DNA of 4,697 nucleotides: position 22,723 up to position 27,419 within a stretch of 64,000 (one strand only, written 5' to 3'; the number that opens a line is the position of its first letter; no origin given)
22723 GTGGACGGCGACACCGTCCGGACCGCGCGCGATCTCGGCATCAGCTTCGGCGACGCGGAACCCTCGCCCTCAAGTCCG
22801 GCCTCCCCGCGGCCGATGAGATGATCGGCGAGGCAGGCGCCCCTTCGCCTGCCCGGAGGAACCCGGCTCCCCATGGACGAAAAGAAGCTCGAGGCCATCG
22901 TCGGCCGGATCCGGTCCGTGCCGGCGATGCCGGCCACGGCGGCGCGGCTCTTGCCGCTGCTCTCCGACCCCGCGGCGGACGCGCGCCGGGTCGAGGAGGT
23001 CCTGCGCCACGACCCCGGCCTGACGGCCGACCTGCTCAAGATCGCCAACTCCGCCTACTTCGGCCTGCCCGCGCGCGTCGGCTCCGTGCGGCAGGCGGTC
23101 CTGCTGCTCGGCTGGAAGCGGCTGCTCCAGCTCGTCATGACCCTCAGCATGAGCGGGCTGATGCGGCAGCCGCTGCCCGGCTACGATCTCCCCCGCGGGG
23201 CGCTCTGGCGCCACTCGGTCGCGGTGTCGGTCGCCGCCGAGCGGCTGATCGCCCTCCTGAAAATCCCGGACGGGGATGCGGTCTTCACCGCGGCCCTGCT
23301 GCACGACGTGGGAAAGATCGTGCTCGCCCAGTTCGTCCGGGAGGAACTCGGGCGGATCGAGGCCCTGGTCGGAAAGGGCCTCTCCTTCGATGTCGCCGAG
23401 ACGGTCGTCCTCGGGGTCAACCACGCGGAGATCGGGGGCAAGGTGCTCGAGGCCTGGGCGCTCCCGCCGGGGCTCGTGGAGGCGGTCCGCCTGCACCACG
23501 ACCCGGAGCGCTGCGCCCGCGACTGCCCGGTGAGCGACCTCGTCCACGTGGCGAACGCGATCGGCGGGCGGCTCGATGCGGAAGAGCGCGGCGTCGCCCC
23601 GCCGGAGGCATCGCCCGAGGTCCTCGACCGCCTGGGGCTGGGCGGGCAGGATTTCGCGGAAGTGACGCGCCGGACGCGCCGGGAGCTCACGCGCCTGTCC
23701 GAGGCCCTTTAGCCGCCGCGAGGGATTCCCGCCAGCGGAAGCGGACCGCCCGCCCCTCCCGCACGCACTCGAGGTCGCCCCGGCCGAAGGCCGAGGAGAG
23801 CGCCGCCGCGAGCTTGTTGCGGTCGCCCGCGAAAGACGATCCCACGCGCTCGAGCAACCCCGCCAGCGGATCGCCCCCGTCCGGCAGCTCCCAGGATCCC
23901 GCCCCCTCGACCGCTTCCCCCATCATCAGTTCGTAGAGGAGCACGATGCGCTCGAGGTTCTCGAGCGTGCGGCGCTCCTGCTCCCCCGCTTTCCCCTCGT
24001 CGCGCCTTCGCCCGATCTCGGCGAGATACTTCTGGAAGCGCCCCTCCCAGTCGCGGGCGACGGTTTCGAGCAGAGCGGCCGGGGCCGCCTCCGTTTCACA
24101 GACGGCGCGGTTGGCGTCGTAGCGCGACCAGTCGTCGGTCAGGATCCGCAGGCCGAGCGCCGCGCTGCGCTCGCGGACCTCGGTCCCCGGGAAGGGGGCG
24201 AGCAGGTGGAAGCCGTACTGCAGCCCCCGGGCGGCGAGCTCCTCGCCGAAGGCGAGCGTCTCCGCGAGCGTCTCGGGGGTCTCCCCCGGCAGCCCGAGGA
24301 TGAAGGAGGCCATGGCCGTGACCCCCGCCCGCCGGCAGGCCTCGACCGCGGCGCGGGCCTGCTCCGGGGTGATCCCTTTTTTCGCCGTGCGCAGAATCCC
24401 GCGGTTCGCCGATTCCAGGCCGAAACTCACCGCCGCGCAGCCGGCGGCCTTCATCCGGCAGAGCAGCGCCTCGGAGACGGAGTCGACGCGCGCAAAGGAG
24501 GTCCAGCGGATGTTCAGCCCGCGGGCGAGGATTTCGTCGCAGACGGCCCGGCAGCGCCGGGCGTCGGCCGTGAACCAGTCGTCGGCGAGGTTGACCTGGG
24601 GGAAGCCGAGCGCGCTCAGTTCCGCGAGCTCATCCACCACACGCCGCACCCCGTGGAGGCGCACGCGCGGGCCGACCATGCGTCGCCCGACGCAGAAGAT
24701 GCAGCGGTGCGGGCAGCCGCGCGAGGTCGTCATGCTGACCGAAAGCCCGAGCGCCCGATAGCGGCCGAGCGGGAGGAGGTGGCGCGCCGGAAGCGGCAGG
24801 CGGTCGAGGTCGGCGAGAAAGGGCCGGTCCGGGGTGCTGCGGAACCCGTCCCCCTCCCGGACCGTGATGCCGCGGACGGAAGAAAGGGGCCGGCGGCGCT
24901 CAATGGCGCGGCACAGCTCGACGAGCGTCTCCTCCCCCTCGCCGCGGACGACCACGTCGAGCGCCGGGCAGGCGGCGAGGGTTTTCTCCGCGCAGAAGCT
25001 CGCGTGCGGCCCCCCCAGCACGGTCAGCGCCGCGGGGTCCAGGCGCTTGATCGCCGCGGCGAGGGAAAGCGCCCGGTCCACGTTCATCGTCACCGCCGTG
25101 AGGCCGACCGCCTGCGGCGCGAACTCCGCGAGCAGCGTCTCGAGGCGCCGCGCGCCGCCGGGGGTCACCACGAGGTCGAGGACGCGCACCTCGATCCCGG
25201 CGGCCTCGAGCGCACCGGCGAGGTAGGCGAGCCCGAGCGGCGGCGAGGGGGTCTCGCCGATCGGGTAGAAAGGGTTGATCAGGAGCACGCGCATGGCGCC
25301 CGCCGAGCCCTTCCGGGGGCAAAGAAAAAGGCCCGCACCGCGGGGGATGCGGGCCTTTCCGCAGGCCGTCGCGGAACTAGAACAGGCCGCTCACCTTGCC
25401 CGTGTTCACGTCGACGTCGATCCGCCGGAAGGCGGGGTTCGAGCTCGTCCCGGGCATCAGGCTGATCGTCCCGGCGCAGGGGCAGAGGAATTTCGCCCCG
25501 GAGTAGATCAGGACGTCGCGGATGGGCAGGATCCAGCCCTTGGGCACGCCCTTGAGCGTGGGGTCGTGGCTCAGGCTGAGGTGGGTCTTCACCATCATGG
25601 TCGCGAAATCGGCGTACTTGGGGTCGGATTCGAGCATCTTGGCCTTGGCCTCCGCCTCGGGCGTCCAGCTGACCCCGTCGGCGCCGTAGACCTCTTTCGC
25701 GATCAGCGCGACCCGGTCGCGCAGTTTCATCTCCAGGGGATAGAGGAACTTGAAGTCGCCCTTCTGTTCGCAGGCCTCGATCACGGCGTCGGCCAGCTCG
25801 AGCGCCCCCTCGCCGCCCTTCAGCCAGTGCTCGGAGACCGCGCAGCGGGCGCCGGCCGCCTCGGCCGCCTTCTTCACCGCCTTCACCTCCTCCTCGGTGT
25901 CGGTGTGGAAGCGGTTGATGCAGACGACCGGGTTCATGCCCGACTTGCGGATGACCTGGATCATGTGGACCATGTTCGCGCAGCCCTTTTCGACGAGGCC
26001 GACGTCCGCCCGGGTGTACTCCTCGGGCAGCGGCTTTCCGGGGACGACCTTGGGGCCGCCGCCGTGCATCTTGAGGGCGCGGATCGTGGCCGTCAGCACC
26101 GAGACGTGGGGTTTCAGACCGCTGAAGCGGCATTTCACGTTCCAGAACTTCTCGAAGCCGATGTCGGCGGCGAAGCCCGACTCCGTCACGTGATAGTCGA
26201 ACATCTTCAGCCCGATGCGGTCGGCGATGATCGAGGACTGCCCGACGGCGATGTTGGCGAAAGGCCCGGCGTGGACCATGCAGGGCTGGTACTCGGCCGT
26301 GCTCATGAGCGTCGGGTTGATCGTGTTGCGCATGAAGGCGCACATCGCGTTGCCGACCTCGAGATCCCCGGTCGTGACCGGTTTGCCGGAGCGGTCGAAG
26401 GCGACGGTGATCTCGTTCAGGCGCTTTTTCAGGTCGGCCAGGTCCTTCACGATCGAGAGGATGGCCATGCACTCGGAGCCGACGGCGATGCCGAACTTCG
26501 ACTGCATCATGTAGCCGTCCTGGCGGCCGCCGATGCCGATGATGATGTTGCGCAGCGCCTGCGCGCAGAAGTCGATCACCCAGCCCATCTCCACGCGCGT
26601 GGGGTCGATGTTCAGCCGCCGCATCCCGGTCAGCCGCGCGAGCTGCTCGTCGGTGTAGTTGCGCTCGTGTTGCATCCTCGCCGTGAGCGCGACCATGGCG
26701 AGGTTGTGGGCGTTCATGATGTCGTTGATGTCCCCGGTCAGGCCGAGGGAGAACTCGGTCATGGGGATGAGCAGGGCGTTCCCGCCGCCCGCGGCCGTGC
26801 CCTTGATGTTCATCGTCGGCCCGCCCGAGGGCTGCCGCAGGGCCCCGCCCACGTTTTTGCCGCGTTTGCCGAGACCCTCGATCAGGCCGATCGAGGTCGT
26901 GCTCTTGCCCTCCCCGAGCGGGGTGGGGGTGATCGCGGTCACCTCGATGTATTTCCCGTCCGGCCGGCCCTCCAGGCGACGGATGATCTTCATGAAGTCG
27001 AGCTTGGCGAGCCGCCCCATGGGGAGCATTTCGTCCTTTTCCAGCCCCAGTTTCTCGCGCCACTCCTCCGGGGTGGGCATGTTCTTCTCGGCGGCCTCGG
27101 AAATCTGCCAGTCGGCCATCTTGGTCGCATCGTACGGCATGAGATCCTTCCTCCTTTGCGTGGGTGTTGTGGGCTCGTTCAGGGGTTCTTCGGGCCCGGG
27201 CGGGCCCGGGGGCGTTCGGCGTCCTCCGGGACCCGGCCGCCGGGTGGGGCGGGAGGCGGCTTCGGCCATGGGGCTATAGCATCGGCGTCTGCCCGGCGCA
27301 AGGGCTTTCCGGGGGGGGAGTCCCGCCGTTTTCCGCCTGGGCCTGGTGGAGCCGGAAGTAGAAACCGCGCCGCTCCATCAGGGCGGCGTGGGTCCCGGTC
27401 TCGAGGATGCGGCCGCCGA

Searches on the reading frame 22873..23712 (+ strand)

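Call 43: search_protein_families(library=pfam, proteins=[window:22873-23712:+], max_evalue=0.00001)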
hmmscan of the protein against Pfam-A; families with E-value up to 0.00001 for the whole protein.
window:22873-23712:+ (279 aa): 2 families
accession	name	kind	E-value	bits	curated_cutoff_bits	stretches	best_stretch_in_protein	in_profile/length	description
PF08668.18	HDOD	-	3.8e-53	180.3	22.9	1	17-211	2-196/196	HDOD domain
PF01966.28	HD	-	3.8e-08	34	22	1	112-215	2-92/116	HD domain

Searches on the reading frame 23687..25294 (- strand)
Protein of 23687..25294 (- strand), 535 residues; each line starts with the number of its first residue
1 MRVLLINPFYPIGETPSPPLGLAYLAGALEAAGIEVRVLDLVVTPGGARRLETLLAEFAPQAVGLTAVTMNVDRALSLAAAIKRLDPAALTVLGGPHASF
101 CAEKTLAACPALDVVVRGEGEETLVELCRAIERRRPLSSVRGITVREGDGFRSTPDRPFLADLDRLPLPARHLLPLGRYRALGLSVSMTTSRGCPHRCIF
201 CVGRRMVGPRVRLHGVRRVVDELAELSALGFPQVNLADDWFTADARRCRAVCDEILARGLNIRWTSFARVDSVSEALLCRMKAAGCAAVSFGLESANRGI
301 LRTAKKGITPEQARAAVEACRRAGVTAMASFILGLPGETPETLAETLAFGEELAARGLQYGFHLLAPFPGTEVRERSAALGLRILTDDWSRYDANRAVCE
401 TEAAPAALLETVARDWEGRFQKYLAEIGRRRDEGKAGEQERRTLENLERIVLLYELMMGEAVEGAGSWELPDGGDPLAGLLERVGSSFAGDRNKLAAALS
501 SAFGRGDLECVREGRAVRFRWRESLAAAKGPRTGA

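Call 43: search_protein_families(library=pfam, proteins=[window:23687-25294:-], max_evalue=0.00001)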
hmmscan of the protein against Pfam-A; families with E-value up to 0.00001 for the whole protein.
window:23687-25294:- (535 aa): 2 families
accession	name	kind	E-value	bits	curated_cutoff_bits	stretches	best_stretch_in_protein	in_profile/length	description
PF02310.24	B12-binding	-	1.1e-25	90.2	32.1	1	17-127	12-120/121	B12 binding domain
PF04055.27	Radical_SAM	-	1.4e-21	77.9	29.5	1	189-349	2-165/166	Radical SAM superfamily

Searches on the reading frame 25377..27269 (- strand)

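Call 43: search_protein_families(library=pfam, proteins=[window:25377-27269:-], max_evalue=0.00001)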
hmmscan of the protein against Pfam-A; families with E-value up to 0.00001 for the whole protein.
window:25377-27269:- (630 aa): 1 family
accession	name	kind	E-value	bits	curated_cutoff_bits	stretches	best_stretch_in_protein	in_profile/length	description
PF01268.25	FTHFS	-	2.9e-213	709.6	27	1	52-630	2-556/556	Formate--tetrahydrofolate ligase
